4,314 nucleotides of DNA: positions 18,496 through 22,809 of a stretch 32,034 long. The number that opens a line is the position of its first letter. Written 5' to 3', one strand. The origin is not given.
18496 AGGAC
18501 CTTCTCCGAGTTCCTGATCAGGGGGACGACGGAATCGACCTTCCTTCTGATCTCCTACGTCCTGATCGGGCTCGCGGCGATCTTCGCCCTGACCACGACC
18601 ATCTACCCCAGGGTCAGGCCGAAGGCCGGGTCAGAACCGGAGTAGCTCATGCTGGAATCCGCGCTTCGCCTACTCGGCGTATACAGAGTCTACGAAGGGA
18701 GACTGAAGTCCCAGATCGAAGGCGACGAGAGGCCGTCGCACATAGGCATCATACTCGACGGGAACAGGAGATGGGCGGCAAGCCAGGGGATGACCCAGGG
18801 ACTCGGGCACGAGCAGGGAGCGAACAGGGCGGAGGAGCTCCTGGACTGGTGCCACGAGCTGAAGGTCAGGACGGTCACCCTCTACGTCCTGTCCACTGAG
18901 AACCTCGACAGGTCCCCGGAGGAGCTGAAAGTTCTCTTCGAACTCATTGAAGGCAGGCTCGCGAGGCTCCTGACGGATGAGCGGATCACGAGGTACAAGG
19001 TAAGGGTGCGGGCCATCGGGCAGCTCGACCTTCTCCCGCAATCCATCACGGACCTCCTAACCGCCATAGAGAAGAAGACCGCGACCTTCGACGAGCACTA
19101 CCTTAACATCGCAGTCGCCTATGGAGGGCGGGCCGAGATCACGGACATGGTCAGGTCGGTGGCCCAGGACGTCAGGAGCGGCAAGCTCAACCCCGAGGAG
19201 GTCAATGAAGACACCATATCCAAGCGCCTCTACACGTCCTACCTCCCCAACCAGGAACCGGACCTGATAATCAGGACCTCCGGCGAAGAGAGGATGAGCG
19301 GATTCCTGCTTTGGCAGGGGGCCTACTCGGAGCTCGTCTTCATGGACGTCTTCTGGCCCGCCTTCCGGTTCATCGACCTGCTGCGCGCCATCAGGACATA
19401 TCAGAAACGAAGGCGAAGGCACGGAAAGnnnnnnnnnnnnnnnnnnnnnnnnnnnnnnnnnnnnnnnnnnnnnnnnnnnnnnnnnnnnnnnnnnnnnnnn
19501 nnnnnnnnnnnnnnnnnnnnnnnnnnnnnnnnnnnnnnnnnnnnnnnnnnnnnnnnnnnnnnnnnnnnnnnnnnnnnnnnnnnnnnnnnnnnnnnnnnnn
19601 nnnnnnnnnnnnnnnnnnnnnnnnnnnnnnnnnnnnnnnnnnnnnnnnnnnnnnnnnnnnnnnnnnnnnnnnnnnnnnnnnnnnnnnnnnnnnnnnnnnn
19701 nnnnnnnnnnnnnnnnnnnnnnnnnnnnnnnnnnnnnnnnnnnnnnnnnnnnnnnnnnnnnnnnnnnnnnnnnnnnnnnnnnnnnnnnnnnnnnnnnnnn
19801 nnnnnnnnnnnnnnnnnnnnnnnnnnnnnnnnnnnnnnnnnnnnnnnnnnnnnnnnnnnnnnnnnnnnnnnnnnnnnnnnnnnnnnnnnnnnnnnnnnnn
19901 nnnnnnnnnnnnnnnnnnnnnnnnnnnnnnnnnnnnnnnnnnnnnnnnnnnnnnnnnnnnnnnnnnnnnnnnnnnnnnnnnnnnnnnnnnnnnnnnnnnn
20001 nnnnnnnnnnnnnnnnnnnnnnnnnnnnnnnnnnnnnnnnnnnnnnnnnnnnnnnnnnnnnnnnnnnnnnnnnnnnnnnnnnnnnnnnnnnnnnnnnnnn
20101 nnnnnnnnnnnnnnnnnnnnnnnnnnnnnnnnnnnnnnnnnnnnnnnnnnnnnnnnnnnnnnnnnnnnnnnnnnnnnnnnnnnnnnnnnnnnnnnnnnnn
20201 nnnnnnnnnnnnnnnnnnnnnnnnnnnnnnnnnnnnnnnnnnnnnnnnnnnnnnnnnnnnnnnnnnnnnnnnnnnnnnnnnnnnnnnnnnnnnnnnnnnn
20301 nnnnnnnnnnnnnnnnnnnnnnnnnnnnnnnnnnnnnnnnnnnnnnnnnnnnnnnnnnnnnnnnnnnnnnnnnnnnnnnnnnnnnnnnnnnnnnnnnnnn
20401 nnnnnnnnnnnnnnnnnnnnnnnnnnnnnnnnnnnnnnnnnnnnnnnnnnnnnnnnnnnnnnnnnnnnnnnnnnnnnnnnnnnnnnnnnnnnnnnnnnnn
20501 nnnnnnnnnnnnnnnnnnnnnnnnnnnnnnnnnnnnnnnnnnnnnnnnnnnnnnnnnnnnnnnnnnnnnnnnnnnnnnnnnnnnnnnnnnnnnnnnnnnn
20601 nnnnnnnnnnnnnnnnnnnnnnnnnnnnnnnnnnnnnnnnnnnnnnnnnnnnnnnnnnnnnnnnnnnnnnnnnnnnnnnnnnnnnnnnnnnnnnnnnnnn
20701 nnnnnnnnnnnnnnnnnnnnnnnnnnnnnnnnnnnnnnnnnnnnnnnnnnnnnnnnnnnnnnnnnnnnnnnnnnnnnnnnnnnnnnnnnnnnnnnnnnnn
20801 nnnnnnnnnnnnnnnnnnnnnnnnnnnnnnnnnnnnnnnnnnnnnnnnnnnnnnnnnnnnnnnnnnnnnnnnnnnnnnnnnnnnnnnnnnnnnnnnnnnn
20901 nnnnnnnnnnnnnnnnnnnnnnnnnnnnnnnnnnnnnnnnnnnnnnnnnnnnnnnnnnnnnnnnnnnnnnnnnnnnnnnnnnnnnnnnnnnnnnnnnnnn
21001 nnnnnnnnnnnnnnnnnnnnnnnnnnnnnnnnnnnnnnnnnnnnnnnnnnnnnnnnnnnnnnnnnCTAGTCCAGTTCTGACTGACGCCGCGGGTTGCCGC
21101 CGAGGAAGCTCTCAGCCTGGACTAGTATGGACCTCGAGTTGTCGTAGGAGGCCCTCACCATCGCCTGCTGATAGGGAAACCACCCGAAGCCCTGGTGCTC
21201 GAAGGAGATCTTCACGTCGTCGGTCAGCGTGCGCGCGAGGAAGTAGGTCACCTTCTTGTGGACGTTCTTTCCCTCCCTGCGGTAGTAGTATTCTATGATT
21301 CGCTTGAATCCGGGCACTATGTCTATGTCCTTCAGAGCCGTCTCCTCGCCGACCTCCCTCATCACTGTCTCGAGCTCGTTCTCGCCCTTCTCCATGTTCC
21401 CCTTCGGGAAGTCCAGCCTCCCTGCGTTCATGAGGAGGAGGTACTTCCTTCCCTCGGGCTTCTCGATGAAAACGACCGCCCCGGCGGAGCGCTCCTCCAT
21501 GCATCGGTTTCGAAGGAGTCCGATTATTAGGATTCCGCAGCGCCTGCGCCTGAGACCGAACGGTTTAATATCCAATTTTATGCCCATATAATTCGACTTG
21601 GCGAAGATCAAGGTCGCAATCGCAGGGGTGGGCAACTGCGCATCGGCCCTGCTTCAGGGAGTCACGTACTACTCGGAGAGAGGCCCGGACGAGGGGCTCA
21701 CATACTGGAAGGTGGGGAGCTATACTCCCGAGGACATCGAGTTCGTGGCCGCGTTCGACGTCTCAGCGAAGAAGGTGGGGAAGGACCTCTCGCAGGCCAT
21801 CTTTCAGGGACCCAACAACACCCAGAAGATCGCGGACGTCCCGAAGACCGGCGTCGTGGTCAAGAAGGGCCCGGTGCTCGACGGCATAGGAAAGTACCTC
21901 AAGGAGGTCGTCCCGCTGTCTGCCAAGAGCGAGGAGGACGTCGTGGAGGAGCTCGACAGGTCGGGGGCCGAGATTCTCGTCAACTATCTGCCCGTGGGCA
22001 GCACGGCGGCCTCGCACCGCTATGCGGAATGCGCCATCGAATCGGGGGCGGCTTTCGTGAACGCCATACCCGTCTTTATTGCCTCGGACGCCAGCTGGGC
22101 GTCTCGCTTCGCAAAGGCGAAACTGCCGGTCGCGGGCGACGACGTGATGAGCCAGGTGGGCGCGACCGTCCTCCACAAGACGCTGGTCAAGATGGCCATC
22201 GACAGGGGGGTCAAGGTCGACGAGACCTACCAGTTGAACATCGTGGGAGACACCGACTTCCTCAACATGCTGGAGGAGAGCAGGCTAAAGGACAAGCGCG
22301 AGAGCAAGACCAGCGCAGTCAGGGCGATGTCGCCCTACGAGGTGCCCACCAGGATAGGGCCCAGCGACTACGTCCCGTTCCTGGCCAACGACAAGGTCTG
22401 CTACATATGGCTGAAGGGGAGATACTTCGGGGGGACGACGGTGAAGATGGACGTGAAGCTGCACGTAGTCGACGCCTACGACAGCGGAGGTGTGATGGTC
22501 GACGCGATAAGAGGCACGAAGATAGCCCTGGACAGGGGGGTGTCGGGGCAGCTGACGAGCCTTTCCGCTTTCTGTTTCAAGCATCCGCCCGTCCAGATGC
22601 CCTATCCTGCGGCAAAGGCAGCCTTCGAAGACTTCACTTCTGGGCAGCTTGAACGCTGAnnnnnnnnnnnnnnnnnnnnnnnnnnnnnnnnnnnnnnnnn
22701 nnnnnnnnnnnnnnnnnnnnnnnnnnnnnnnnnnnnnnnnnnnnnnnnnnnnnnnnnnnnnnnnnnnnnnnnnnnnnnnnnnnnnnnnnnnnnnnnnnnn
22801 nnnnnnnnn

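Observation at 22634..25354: A ~906-codon surface-glycoprotein reading frame interrupted by one in-frame TAG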

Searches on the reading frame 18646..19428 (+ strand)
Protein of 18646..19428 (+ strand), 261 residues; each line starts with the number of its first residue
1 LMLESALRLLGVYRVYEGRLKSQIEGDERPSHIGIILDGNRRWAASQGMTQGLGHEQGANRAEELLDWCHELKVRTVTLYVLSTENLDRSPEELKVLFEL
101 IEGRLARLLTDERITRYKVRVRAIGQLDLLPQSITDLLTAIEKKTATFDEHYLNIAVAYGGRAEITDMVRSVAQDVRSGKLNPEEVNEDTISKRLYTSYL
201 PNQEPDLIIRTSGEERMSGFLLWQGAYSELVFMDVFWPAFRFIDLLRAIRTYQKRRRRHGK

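Call 8: search_protein_families(library=pfam, max_evalue=0.01, proteins=[window:18646-19428:+])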
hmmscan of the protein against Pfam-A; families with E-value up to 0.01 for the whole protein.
window:18646-19428:+ (261 aa): 1 family
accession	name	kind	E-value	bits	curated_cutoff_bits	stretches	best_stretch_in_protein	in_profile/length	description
PF01255.24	Prenyltransf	-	6.2e-74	248.7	27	1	36-260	1-219/219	Putative undecaprenyl diphosphate synthase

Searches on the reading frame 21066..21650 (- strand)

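Call 19: search_protein_families(library=pfam, max_evalue=0.001, proteins=[window:21066-21650:-])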
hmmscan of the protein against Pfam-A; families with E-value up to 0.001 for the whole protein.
window:21066-21650:- (194 aa): 1 family
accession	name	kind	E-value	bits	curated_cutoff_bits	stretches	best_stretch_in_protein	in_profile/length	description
PF00293.34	NUDIX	-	2e-12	47.7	21.1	1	56-167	4-121/134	NUDIX domain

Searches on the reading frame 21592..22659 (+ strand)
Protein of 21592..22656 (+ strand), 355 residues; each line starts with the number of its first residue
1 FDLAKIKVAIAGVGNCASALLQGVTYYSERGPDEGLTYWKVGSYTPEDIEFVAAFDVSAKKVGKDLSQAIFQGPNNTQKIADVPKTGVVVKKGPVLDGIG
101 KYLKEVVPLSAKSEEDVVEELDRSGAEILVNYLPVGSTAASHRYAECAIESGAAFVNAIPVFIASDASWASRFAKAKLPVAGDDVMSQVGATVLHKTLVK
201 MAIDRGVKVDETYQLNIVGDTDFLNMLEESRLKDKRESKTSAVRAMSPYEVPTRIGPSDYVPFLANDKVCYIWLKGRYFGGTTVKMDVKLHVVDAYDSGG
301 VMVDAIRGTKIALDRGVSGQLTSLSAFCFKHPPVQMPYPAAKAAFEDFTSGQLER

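Call 19: search_protein_families(library=pfam, max_evalue=0.001, proteins=[window:21592-22656:+])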
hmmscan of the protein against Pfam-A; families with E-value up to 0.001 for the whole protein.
window:21592-22656:+ (355 aa): 1 family
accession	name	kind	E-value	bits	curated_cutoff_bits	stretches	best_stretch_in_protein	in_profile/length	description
PF01658.22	Inos-1-P_synth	-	1.2e-29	103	27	1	190-294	1-106/107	Myo-inositol-1-phosphate synthase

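Call 69: find_encoding_contigs(protein=window:21598-22659:+, flank=6000, max_places=8)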
Protein window:21598-22659:+ (353 aa): no gene with exactly this product is on record in the collection.
